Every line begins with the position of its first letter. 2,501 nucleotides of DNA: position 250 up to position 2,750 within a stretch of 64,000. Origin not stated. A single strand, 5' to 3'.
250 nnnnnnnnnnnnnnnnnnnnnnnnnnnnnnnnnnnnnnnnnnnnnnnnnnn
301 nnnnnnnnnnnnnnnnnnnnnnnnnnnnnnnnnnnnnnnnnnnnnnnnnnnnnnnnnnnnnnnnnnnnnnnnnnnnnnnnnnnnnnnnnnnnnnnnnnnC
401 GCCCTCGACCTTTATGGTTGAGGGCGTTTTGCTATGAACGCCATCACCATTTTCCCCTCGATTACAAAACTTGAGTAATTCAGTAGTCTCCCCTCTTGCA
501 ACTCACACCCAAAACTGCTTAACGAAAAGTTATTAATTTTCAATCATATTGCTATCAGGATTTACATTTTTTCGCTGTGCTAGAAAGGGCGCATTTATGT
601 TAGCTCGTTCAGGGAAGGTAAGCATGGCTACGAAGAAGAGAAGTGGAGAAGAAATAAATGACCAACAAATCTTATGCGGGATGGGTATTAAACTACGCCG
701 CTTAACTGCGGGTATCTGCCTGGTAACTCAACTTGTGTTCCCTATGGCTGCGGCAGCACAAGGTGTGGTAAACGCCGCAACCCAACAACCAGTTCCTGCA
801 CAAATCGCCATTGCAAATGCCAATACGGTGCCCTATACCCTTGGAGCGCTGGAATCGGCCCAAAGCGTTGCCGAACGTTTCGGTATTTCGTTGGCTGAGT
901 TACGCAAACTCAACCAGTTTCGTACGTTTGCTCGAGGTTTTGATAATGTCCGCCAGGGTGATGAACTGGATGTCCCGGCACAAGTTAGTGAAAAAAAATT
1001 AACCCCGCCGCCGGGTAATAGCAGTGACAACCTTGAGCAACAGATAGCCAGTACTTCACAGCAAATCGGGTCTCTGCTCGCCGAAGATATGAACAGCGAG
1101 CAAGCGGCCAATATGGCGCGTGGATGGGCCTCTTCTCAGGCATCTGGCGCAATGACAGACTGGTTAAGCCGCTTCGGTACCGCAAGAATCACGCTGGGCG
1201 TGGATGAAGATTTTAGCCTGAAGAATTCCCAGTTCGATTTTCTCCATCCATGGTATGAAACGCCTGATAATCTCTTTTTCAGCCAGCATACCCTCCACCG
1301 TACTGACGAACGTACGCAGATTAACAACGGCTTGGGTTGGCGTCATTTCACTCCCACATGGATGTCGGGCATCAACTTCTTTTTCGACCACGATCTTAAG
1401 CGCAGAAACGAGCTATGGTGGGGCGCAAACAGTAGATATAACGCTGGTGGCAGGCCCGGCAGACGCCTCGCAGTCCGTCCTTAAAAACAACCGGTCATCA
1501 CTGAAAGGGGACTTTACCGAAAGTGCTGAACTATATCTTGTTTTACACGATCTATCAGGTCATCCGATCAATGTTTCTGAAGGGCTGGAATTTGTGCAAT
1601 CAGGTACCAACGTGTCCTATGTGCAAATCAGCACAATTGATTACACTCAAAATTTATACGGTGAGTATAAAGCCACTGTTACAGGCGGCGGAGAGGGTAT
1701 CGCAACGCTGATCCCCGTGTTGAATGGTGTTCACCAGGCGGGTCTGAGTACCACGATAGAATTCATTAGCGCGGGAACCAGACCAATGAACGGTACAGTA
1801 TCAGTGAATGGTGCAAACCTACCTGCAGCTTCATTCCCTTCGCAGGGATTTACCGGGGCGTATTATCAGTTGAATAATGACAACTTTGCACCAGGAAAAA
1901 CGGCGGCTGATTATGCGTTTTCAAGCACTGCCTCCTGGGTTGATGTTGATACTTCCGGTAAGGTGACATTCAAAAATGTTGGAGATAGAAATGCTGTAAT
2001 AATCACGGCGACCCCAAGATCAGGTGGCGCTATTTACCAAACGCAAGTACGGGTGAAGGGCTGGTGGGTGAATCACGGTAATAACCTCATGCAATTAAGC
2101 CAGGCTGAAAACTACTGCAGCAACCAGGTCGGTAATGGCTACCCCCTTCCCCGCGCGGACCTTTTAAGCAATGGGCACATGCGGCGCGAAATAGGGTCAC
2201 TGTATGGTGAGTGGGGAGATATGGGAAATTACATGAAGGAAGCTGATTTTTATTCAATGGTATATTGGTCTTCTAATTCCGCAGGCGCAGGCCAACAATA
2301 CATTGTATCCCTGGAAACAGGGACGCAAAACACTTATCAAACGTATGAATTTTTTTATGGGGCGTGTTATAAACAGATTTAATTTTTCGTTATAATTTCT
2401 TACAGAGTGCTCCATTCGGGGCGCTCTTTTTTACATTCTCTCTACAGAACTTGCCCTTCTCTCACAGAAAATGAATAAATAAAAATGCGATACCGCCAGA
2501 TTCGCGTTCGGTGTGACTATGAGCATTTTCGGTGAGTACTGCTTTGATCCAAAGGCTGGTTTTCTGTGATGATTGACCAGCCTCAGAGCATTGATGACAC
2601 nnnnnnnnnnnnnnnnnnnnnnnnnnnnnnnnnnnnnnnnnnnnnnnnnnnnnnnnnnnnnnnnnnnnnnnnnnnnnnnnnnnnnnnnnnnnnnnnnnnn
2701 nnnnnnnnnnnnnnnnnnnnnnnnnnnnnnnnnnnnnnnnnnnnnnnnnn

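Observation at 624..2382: yeeJ adhesin reduced to a frameshifted stub of about 1.8 kb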

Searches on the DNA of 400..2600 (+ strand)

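Call 4: search_dna_similar(query=window:400-2600:+, collection=ecoli_genomes, mode=near, max_rows=40, rows=spread)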
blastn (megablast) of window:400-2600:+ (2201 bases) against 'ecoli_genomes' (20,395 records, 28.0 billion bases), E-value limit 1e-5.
Records with a match: 5198; places in all: 8135; records where one place covers at least 80% of the query: 8.
Genomes with a match: 5197 of 5426; with a place that covers at least 80% of the query: 8. Places per genome that has any: lowest 1, median 2, highest 3. On chromosomes: 8131 places; on plasmids: 4.
Best place of each record, by identity: >=99% 22; 95-99% 326; 90-95% 2137; 80-90% 2710; 60-80% 3.
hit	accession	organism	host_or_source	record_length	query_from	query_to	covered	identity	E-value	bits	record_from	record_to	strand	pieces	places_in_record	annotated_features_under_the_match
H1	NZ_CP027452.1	Escherichia coli strain 2014C-3338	Homo sapiens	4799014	1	2201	100%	99.4%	0e+0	3988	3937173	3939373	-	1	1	inverse autotransporter adhesin-like protein YeeJ | inverse autotransporter beta domain-containing protein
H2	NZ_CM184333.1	Escherichia coli strain ES7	Aquarana catesbeiana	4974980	998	2201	52%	91.0%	0e+0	1541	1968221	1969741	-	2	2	inverse autotransporter adhesin-like protein YeeJ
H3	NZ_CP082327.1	Escherichia coli strain B2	swine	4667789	998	2201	52%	88.3%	0e+0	1375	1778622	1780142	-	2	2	hypothetical protein | Ig-like domain-containing protein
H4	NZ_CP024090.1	Escherichia coli strain WG5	missing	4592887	1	999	45%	99.3%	0e+0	1807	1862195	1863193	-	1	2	Ig-like domain-containing protein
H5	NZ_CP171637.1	Escherichia coli strain TC24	Bos taurus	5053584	998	2201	55%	82.2%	0e+0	1018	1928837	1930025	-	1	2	yeeJ: inverse autotransporter adhesin YeeJ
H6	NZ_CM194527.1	Escherichia coli strain 361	Homo sapiens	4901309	998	2201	55%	82.2%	0e+0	1018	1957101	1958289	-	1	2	Ig-like domain-containing protein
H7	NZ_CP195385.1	Escherichia coli strain 23AR0922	Homo sapiens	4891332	998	2201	55%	82.1%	0e+0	1013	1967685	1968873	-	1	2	Ig-like domain-containing protein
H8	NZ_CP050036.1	Escherichia coli strain 58-3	broiler chicken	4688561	998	2201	55%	82.0%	0e+0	1007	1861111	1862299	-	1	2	Ig-like domain-containing protein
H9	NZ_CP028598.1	Escherichia coli strain 148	cattle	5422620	998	2201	55%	82.0%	0e+0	1007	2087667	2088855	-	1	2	Ig-like domain-containing protein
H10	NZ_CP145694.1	Escherichia coli strain S1-KEN-04-A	Homo sapiens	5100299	998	2201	55%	82.0%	0e+0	1007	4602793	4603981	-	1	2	Ig-like domain-containing protein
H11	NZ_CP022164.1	Escherichia coli strain M160133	Homo sapiens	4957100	998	2201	55%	82.0%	8e-152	1004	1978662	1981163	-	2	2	IS3 family transposase | hypothetical protein | Ig-like domain-containing protein | AL1L pseudoknot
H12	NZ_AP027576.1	Escherichia coli strain LR-62-2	Homo sapiens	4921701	998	2201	55%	81.9%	0e+0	996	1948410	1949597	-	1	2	Ig-like domain-containing protein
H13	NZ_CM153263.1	Escherichia coli strain Bongo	Eastern Bongo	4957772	998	2201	55%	81.9%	0e+0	996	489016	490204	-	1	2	Ig-like domain-containing protein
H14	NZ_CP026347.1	Escherichia coli strain 7A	not applicable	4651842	998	2201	55%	81.8%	0e+0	990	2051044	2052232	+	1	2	yeeJ: inverse autotransporter adhesin YeeJ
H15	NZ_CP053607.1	Escherichia coli strain NEB5-alpha_F'Iq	not applicable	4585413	998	2201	55%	81.8%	0e+0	990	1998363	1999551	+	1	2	yeeJ: inverse autotransporter adhesin YeeJ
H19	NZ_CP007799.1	Escherichia coli Nissle 1917 strain Nissle 1917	soldier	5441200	500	2201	49%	90.6%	0e+0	1433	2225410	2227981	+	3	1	Ig-like domain-containing protein | inverse autotransporter beta domain-containing protein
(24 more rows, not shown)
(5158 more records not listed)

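Call 5: search_dna_similar(query=window:400-2600:+, collection=ecoli_genomes, mode=near, max_rows=30, rows=best)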
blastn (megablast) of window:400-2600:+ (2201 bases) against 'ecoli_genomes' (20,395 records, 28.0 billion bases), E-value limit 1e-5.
Records with a match: 5198; places in all: 8135; records where one place covers at least 80% of the query: 8.
Genomes with a match: 5197 of 5426; with a place that covers at least 80% of the query: 8. Places per genome that has any: lowest 1, median 2, highest 3. On chromosomes: 8131 places; on plasmids: 4.
Best place of each record, by identity: >=99% 22; 95-99% 326; 90-95% 2137; 80-90% 2710; 60-80% 3.
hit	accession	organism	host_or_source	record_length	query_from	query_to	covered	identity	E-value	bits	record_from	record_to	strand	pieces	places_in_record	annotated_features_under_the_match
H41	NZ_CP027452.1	Escherichia coli strain 2014C-3338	Homo sapiens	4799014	1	2201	100%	99.4%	0e+0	3988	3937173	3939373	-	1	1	inverse autotransporter adhesin-like protein YeeJ | inverse autotransporter beta domain-containing protein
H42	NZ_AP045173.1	Escherichia coli strain JNEC-KY177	Homo sapiens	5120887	1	2201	100%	99.4%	0e+0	3988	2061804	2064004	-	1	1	inverse autotransporter adhesin-like protein YeeJ | inverse autotransporter beta domain-containing protein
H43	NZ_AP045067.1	Escherichia coli strain JNE23-011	Homo sapiens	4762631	1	2201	100%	99.4%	0e+0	3988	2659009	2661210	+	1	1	invasin domain 3-containing protein | inverse autotransporter beta domain-containing protein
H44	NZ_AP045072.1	Escherichia coli strain JNE112863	Homo sapiens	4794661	1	2201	100%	99.4%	0e+0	3988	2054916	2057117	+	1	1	inverse autotransporter adhesin-like protein YeeJ | inverse autotransporter beta domain-containing protein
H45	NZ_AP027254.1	Escherichia coli strain JNE120442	Homo sapiens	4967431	1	2201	100%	99.3%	0e+0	3982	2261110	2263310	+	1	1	invasin domain 3-containing protein | inverse autotransporter beta domain-containing protein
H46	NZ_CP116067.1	Escherichia coli strain DETEC-S792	ICU staff rectal swab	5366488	1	2201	100%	98.5%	0e+0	3879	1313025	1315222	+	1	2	inverse autotransporter adhesin-like protein YeeJ | inverse autotransporter beta domain-containing protein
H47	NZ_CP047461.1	Escherichia coli strain ZF34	a feces sample of swine origin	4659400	312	2201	86%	87.6%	0e+0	2173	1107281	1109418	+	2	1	Ig-like domain-containing protein | inverse autotransporter beta domain-containing protein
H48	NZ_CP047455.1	Escherichia coli strain ZF31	a feces sample of swine origin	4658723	312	2201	86%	87.6%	0e+0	2173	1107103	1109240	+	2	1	Ig-like domain-containing protein | inverse autotransporter beta domain-containing protein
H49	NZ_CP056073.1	Escherichia coli strain EC50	meat duck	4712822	1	2201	72%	96.0%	0e+0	2576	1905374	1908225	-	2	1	Ig-like domain-containing protein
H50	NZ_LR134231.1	Escherichia coli strain NCTC9087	missing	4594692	1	2201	69%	95.9%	0e+0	2470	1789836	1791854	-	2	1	Ig-like domain-containing protein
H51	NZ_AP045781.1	Escherichia coli strain 23CRST022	Homo sapiens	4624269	1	2201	69%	85.3%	0e+0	1554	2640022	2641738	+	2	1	Ig-like domain-containing protein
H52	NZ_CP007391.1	Escherichia coli strain ST540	-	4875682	4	2201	69%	85.3%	0e+0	1554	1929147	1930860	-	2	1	Ig-like domain-containing protein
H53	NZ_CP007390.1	Escherichia coli strain ST540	-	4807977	4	2201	69%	85.3%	0e+0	1554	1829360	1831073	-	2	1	Ig-like domain-containing protein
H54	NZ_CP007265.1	Escherichia coli strain ST540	-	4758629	4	2201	69%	85.3%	0e+0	1554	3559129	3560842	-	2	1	Ig-like domain-containing protein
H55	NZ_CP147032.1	Escherichia coli strain 22F46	river water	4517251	4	2201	69%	85.3%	0e+0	1554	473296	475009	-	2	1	Ig-like domain-containing protein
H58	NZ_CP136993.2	Escherichia coli strain HH35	Pre-treated sample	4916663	1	2201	69%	85.1%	0e+0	1534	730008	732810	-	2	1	yeeJ: inverse autotransporter adhesin YeeJ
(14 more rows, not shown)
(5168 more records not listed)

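Call 6: get_annotated_region(hit=H1, flank=4000)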
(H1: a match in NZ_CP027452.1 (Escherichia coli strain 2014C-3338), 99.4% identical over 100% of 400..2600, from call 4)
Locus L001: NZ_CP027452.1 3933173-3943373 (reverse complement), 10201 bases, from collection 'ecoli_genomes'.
description: Escherichia coli strain 2014C-3338 chromosome, complete genome
organism: Escherichia coli strain 2014C-3338 (NCBI taxid 562)
replicon: chromosome; assembly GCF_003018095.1
host: Homo sapiens; source: stool; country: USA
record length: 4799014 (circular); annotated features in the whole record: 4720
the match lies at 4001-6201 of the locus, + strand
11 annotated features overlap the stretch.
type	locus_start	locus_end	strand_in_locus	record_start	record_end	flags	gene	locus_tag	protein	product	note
CDS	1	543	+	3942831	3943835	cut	msrP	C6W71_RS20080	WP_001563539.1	protein-methionine-sulfoxide reductase catalytic subunit MsrP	-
CDS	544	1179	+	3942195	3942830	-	msrQ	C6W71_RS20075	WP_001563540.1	protein-methionine-sulfoxide reductase heme-binding subunit MsrQ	-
CDS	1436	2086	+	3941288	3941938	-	zinT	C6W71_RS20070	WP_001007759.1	metal-binding protein ZinT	-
tRNA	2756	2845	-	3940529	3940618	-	-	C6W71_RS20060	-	tRNA-Ser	-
CDS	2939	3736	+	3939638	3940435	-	mtfA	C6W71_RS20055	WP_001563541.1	DgsA anti-repressor MtfA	-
tRNA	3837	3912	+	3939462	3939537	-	-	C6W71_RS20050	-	tRNA-Asn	-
CDS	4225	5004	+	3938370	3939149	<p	-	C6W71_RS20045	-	inverse autotransporter beta domain-containing protein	incomplete; partial in the middle of a contig; missing C-terminus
CDS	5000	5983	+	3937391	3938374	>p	-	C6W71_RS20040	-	inverse autotransporter adhesin-like protein YeeJ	incomplete; partial in the middle of a contig; missing N-terminus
CDS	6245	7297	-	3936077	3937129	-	-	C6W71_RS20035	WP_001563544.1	glycosyltransferase family 9 protein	-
CDS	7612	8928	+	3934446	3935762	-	shiA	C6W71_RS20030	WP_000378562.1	shikimate transporter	-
CDS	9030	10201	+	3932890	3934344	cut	amn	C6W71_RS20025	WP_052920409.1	AMP nucleosidase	-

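Call 7: get_annotated_region(hit=H15, flank=9000)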
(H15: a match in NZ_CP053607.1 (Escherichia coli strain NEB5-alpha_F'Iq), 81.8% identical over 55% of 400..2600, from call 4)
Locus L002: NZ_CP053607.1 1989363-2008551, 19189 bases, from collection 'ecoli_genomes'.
description: Escherichia coli strain NEB5-alpha_F'Iq chromosome, complete genome
organism: Escherichia coli strain NEB5-alpha_F'Iq (NCBI taxid 562)
replicon: chromosome; assembly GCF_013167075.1
host: -; source: not applicable; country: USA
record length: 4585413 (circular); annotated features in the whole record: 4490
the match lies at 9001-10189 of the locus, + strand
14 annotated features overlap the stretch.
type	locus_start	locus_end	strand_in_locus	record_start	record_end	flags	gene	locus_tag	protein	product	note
CDS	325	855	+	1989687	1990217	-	yodB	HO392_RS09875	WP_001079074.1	cytochrome b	-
tRNA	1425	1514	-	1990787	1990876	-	-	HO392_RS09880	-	tRNA-Ser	-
CDS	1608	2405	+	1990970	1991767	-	mtfA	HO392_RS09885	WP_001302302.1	DgsA anti-repressor MtfA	-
tRNA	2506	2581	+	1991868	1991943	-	-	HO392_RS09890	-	tRNA-Asn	-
CDS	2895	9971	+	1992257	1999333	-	yeeJ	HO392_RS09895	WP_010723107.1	inverse autotransporter adhesin YeeJ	-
CDS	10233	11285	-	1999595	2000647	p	-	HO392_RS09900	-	glycosyltransferase family 9 protein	internal stop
CDS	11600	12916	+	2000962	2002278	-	shiA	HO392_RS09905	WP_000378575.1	shikimate transporter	-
CDS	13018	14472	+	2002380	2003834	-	amn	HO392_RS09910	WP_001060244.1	AMP nucleosidase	-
CDS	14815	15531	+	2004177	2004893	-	yeeN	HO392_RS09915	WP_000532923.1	YebC/PmpR family DNA-binding transcriptional regulator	-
tRNA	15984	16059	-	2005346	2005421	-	-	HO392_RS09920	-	tRNA-Asn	-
CDS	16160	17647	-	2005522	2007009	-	yeeO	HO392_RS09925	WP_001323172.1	toxic metabolite efflux MATE transporter YeeO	-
tRNA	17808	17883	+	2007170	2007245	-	-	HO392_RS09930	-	tRNA-Asn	-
CDS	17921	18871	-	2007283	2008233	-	cbl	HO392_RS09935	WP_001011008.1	HTH-type transcriptional regulator Cbl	-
CDS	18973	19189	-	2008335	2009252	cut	nac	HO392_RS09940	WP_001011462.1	nitrogen assimilation transcriptional regulator NAC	-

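Call 8: get_annotated_region(hit=H2, flank=10000)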
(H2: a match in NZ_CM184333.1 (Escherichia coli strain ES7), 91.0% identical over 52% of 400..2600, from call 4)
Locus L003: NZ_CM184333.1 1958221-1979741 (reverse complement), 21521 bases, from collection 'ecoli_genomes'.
description: Escherichia coli strain ES7 chromosome, whole genome shotgun sequence
organism: Escherichia coli strain ES7 (NCBI taxid 562)
replicon: chromosome; assembly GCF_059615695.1
host: Aquarana catesbeiana; source: frog farm sediment; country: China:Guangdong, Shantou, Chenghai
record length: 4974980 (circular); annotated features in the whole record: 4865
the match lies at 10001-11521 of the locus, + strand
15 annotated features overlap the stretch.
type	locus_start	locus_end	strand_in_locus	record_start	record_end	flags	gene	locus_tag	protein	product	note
CDS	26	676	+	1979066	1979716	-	zinT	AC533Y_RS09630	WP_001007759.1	metal-binding protein ZinT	-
CDS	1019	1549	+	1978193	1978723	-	yodB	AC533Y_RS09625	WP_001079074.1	cytochrome b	-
tRNA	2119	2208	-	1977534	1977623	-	-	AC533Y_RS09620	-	tRNA-Ser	-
CDS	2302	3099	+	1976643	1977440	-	mtfA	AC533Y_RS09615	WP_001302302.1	DgsA anti-repressor MtfA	-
tRNA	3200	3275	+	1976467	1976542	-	-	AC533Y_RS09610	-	tRNA-Asn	-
CDS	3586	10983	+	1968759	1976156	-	-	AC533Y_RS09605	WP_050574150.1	inverse autotransporter adhesin-like protein YeeJ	-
CDS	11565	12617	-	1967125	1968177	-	-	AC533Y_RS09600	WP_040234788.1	glycosyltransferase family 9 protein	-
CDS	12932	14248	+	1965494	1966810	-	shiA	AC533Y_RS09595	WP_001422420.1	shikimate transporter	-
CDS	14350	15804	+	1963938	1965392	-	amn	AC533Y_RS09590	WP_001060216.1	AMP nucleosidase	-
CDS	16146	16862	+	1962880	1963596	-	yeeN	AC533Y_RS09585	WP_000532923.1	YebC/PmpR family DNA-binding transcriptional regulator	-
tRNA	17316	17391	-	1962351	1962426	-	-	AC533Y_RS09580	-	tRNA-Asn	-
CDS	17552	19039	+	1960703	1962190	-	yeeO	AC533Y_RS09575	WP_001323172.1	toxic metabolite efflux MATE transporter YeeO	-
tRNA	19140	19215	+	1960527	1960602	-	-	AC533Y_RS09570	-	tRNA-Asn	-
CDS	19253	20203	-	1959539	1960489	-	cbl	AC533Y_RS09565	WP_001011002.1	HTH-type transcriptional regulator Cbl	-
CDS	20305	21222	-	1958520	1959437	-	nac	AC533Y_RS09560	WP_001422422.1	nitrogen assimilation transcriptional regulator NAC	-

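Call 9: get_annotated_region(hit=H4, flank=10000)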
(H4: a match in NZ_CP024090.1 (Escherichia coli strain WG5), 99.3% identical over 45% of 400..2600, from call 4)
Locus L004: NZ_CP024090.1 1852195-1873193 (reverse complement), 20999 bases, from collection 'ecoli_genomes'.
description: Escherichia coli strain WG5 chromosome, complete genome
organism: Escherichia coli strain WG5 (NCBI taxid 562)
replicon: chromosome; assembly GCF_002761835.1
host: -; source: missing; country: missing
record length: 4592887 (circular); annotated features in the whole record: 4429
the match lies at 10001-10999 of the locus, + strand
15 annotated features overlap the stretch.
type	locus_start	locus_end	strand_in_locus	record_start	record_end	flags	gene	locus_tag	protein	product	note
CDS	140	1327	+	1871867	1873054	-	ompC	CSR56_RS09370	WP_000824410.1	porin OmpC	-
CDS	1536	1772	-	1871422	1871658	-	-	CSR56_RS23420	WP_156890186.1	hypothetical protein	-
CDS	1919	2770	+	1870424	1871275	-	hchA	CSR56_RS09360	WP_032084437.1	glyoxalase III HchA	-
CDS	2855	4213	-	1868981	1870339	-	hprS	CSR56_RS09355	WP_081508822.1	two-component system sensor histidine kinase HprS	-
CDS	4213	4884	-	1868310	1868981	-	hprR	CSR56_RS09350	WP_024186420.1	response regulator transcription factor HprR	-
CDS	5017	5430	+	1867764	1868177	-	hiuH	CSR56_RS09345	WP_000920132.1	hydroxyisourate hydrolase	-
CDS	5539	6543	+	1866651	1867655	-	msrP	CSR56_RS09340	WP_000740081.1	protein-methionine-sulfoxide reductase catalytic subunit MsrP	-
CDS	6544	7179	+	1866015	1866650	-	msrQ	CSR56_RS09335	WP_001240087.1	protein-methionine-sulfoxide reductase heme-binding subunit MsrQ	-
CDS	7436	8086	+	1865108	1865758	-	zinT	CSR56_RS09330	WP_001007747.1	metal-binding protein ZinT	-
tRNA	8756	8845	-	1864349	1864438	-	-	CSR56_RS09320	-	tRNA-Ser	-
CDS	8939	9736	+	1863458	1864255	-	mtfA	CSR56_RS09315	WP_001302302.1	DgsA anti-repressor MtfA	-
tRNA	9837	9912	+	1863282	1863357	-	-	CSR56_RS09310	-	tRNA-Asn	-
CDS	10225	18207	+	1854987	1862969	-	-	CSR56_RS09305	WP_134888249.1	Ig-like domain-containing protein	-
CDS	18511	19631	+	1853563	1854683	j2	-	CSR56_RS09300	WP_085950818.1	IS3-like element ISSen4 family transposase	programmed frameshift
CDS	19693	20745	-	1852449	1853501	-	-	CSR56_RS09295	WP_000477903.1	glycosyltransferase family 9 protein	-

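Call 20: get_annotated_region(hit=H58, flank=1500)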
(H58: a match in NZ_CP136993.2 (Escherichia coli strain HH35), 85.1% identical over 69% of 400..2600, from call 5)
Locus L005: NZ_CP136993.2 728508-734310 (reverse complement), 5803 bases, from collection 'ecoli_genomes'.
description: Escherichia coli strain HH35 chromosome, complete genome
organism: Escherichia coli strain HH35 (NCBI taxid 562)
replicon: chromosome; assembly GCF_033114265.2
host: -; source: Pre-treated sample; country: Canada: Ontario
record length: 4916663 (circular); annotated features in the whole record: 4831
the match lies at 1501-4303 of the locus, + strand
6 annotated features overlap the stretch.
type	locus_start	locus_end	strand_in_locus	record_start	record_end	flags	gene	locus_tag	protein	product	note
tRNA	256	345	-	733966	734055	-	-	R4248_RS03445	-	tRNA-Ser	-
CDS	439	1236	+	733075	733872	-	mtfA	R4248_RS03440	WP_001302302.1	DgsA anti-repressor MtfA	-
tRNA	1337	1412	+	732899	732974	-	-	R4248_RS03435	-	tRNA-Asn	-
CDS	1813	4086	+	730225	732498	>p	yeeJ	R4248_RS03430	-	inverse autotransporter adhesin YeeJ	incomplete; partial in the middle of a contig; missing N-terminus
CDS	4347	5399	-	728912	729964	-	-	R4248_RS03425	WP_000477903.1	glycosyltransferase family 9 protein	-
CDS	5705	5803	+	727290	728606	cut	shiA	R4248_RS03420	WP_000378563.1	shikimate transporter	-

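Call 21: get_annotated_region(hit=H19, flank=3000)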
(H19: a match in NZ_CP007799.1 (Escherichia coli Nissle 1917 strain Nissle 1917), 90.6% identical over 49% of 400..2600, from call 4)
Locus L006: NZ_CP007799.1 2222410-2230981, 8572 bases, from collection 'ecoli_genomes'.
description: Escherichia coli Nissle 1917 chromosome, complete genome
organism: Escherichia coli Nissle 1917 strain Nissle 1917 (NCBI taxid 316435)
replicon: chromosome; assembly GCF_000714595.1
host: soldier; source: feces; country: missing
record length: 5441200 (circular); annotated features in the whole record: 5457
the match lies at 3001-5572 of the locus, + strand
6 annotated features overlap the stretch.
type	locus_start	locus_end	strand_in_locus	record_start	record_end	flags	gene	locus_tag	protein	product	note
CDS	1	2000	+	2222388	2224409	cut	fyuA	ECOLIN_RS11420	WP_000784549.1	siderophore yersiniabactin receptor FyuA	-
CDS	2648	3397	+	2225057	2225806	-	-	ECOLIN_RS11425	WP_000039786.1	inverse autotransporter beta domain-containing protein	-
CDS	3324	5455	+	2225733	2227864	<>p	-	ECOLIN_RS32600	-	Ig-like domain-containing protein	frameshifted; internal stop; incomplete; partial in the middle of a contig; missing N-terminus and C-terminus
CDS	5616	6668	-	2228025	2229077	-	-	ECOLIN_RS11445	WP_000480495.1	glycosyltransferase family 9 protein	-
CDS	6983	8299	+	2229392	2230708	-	shiA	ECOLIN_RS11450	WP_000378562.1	shikimate transporter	-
CDS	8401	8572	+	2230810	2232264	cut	amn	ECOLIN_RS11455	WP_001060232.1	AMP nucleosidase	-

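Call 22: get_annotated_region(hit=H52, flank=1500)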
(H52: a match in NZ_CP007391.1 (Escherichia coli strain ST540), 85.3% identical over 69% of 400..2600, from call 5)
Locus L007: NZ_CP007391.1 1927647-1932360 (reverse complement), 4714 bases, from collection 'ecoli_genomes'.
description: Escherichia coli strain ST540 chromosome, complete genome
organism: Escherichia coli strain ST540 (NCBI taxid 562)
replicon: chromosome; assembly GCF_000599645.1
host: -; source: -; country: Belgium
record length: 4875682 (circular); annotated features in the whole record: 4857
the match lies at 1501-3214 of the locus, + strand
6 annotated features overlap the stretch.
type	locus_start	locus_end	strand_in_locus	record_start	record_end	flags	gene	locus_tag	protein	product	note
tRNA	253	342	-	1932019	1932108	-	-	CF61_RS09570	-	tRNA-Ser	-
CDS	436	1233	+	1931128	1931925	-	mtfA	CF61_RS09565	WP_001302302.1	DgsA anti-repressor MtfA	-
tRNA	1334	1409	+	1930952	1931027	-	-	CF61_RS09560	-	tRNA-Asn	-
CDS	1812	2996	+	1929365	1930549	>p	-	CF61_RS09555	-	Ig-like domain-containing protein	incomplete; partial in the middle of a contig; missing N-terminus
CDS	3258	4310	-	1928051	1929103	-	-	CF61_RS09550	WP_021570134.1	glycosyltransferase family 9 protein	-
CDS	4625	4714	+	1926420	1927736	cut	shiA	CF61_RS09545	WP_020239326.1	shikimate transporter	-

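Call 23: get_annotated_region(hit=H47, flank=1500)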
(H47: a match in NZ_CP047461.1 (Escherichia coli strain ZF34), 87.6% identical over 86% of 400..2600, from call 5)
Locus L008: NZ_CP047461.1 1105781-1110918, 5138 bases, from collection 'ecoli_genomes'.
description: Escherichia coli strain ZF34 chromosome, complete genome
organism: Escherichia coli strain ZF34 (NCBI taxid 562)
replicon: chromosome; assembly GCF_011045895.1
host: -; source: a feces sample of swine origin; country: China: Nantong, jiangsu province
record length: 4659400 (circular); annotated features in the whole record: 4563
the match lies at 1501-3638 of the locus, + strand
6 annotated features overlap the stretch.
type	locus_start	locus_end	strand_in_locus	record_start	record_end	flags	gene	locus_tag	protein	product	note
CDS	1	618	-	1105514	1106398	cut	-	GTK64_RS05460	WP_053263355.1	integrase domain-containing protein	-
CDS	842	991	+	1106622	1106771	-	-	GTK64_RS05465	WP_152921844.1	hypothetical protein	-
CDS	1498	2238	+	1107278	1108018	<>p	-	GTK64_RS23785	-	inverse autotransporter beta domain-containing protein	incomplete; partial in the middle of a contig; missing N-terminus and C-terminus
CDS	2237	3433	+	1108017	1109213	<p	-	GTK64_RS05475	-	Ig-like domain-containing protein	incomplete; partial in the middle of a contig; missing N-terminus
CDS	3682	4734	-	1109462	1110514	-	-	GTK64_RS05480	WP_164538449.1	glycosyltransferase family 9 protein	-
CDS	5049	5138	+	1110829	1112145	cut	shiA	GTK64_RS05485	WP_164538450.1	shikimate transporter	-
